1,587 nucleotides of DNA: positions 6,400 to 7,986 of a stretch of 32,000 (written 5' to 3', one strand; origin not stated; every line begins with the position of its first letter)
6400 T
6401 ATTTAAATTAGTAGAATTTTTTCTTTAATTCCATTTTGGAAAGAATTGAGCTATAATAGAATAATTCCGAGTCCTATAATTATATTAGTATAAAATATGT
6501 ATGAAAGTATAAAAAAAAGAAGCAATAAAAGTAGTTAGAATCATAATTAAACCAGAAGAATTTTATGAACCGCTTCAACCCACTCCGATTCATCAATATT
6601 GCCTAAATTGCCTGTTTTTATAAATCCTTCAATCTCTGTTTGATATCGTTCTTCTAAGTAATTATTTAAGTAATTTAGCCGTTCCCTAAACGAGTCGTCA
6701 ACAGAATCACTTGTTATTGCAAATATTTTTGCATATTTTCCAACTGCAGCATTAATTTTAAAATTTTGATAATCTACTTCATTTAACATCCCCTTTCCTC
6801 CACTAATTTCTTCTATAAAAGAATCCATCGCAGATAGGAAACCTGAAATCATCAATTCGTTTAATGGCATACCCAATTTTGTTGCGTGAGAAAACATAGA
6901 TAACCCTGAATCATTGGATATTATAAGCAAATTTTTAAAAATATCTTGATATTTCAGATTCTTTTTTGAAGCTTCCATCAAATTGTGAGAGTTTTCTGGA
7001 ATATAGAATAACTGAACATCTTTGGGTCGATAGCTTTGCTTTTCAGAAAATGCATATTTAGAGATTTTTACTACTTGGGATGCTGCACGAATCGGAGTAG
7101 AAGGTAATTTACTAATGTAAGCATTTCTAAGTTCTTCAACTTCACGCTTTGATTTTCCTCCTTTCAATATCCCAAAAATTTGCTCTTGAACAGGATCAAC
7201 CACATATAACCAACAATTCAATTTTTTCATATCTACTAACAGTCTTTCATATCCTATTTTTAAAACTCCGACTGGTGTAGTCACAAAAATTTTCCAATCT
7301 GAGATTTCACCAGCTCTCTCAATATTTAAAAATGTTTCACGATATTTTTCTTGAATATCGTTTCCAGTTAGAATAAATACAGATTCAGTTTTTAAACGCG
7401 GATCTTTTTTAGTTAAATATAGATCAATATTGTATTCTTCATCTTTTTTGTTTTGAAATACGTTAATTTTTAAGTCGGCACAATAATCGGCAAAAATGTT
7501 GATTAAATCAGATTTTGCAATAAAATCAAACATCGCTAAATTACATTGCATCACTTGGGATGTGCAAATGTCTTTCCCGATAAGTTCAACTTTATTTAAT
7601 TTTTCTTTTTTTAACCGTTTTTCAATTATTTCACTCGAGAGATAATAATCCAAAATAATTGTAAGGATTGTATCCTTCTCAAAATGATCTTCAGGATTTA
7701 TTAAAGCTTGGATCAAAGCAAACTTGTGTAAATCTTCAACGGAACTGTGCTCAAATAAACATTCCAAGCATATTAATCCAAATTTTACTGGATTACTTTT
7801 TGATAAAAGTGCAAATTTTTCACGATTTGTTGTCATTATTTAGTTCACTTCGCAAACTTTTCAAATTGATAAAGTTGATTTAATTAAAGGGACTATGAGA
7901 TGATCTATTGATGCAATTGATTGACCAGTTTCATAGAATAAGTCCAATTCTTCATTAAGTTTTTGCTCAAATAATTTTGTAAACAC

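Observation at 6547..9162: Tandem paralog pair of unknown function: degenerate restriction-endonuclease-like core fused to a longin/roadblock-like domain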

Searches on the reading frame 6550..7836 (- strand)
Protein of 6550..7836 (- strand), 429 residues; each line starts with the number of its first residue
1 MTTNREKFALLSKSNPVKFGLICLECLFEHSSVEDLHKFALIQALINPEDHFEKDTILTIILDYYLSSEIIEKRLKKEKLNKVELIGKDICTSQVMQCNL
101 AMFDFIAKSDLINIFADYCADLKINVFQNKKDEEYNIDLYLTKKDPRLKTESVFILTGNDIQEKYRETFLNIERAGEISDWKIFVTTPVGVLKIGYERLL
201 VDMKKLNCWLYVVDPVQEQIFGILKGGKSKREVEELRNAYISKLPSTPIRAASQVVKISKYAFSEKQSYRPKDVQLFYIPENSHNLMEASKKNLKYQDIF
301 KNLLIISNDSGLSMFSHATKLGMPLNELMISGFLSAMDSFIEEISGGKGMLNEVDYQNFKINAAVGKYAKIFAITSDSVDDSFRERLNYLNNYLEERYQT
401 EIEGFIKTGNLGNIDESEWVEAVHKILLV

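Call 4: search_protein_families(library=pfam, proteins=[window:6550-7836:-], max_evalue=10)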
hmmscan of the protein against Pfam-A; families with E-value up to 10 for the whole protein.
window:6550-7836:- (429 aa): 0 families

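Call 5: search_protein_families(library=ncbifam, proteins=[window:6550-7836:-], max_evalue=10)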
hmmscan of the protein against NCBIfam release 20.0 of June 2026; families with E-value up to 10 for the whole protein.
window:6550-7836:- (429 aa): 1 family
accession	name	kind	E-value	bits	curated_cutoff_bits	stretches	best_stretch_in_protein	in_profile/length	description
NF008111.0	PRK10858.1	equivalog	0.048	14.1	202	1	129-194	40-102/112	nitrogen regulatory protein P-II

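Call 71: search_protein_families(library=padloc, proteins=[window:6550-7836:-], max_evalue=1)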
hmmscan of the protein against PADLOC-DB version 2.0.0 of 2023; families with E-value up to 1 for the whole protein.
window:6550-7836:- (429 aa): 0 families

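Call 72: search_protein_families(library=phrogs, proteins=[window:6550-7836:-], max_evalue=1)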
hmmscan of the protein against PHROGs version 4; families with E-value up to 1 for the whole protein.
window:6550-7836:- (429 aa): 2 families
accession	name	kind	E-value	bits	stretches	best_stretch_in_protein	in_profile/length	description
phrog_36333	-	unknown function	0.094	13.2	0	354-388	80-112/199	-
phrog_25023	-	unknown function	0.18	12.7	1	124-152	3-34/69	-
